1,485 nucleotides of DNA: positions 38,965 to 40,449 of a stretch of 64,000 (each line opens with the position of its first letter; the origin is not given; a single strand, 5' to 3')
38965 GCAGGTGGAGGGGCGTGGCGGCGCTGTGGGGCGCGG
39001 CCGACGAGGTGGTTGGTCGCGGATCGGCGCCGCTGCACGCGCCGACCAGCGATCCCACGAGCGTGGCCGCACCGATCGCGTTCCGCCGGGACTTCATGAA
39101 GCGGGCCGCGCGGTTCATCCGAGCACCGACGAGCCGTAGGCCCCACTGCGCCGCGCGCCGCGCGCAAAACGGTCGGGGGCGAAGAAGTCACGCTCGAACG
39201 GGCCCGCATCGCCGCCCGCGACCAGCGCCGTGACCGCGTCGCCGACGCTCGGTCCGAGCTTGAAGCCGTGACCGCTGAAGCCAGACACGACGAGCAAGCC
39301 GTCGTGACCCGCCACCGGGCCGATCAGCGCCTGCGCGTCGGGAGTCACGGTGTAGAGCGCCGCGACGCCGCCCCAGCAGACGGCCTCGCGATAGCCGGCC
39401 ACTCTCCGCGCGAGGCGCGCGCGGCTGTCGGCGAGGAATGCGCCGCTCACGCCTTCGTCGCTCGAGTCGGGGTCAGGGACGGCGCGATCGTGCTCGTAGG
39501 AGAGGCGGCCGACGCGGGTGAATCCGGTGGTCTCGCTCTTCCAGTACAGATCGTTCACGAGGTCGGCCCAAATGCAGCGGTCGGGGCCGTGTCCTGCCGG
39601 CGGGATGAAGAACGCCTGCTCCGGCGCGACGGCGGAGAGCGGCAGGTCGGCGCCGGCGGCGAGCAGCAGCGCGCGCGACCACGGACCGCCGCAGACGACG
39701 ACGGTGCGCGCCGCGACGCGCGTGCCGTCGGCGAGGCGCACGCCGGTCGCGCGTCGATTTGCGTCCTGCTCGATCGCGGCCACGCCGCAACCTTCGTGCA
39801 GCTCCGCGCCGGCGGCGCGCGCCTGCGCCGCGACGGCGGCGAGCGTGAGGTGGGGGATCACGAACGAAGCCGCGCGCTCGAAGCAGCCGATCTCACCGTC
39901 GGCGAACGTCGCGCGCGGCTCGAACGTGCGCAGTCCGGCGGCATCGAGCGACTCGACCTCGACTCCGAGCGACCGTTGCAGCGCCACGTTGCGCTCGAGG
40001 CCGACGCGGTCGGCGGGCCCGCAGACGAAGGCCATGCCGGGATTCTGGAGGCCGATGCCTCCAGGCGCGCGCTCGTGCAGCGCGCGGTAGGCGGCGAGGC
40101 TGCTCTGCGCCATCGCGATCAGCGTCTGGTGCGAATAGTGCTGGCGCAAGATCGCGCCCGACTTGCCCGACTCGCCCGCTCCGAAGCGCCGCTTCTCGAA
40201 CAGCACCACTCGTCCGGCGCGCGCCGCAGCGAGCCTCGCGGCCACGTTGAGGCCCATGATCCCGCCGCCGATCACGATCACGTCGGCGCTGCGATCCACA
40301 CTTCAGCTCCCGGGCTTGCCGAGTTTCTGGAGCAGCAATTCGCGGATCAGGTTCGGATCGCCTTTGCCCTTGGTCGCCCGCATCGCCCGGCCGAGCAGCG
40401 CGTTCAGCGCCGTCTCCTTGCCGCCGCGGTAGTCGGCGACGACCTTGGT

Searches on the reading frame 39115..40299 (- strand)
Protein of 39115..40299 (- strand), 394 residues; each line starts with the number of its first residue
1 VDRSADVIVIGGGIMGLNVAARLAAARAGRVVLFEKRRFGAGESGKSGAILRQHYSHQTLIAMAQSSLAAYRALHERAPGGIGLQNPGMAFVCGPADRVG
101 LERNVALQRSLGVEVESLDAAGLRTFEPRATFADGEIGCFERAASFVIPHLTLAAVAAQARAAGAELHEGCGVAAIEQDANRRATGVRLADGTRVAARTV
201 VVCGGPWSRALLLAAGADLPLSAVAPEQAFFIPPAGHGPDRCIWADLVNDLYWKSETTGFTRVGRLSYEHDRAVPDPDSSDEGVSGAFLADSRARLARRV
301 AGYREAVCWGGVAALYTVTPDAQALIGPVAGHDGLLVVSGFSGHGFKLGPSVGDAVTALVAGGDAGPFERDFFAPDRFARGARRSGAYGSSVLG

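Call 87: search_protein_families(library=pfam, proteins=[window:39115-40299:-], max_evalue=0.001)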
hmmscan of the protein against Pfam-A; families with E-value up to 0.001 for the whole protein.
window:39115-40299:- (394 aa): 6 families
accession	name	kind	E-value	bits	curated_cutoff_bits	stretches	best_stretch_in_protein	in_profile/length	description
PF01266.30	DAO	-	3.1e-49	168.8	27.9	1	6-359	1-353/353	FAD dependent oxidoreductase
PF07992.20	Pyr_redox_2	-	1.2e-06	28.6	26.1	0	6-37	2-32/291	Pyridine nucleotide-disulphide oxidoreductase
PF13450.12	NAD_binding_8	-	0.00012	22.7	21.9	1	9-38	1-29/68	NAD(P)-binding Rossmann-like domain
PF00070.33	Pyr_redox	-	0.00013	22.8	22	0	7-36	2-30/82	Pyridine nucleotide-disulphide oxidoreductase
PF13454.12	NAD_binding_9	-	0.00023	21.6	21.8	0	9-42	2-38/155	FAD-NAD(P)-binding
PF03486.20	HI0933_like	-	0.0006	19.8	50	0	6-37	2-32/244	HI0933-like protein Rossmann domain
